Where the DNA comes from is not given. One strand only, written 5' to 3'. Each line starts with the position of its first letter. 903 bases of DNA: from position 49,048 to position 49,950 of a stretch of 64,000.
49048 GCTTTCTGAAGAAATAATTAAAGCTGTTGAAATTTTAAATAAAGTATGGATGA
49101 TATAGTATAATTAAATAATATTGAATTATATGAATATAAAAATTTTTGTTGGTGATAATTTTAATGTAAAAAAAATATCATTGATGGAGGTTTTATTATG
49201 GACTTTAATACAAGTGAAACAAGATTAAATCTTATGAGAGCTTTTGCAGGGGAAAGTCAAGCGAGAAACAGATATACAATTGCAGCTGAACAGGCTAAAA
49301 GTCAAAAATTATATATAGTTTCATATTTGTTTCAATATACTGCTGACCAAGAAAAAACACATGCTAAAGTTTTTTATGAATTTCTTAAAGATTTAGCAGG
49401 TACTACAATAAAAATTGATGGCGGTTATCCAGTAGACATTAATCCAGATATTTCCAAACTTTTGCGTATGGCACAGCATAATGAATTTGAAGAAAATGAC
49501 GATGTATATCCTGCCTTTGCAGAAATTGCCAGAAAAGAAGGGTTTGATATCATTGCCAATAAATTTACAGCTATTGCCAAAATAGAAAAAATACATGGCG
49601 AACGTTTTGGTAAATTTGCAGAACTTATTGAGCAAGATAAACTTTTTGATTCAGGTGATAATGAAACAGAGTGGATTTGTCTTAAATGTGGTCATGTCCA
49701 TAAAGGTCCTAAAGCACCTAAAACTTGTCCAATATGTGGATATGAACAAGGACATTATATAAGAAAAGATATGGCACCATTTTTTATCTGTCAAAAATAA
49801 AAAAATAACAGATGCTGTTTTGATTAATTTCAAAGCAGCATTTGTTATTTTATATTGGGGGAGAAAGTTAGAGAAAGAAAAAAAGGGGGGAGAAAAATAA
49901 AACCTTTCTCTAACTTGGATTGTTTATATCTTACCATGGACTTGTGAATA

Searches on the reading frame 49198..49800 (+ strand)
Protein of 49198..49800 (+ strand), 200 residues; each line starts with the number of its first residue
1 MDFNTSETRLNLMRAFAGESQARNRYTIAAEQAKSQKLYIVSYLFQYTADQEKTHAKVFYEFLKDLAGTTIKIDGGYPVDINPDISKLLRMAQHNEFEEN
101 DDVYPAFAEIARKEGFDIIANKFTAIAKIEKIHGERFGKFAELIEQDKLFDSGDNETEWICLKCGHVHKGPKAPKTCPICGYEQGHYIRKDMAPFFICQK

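Call 43: search_protein_families(library=pfam, proteins=[window:49198-49800:+], max_evalue=0.001)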
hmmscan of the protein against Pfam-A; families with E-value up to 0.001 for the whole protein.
window:49198-49800:+ (200 aa): 3 families
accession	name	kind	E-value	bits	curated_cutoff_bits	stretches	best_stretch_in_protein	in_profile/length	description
PF02915.23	Rubrerythrin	-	9.1e-25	88.1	22.8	1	11-139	2-135/137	Rubrerythrin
PF21349.2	RUBY_RBDX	-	6.3e-09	35.6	26.5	1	159-186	1-28/30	Rubrerythrin, rubredoxin-like domain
PF00210.30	Ferritin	-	0.00022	21.6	24.5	1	12-142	4-137/142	Ferritin-like domain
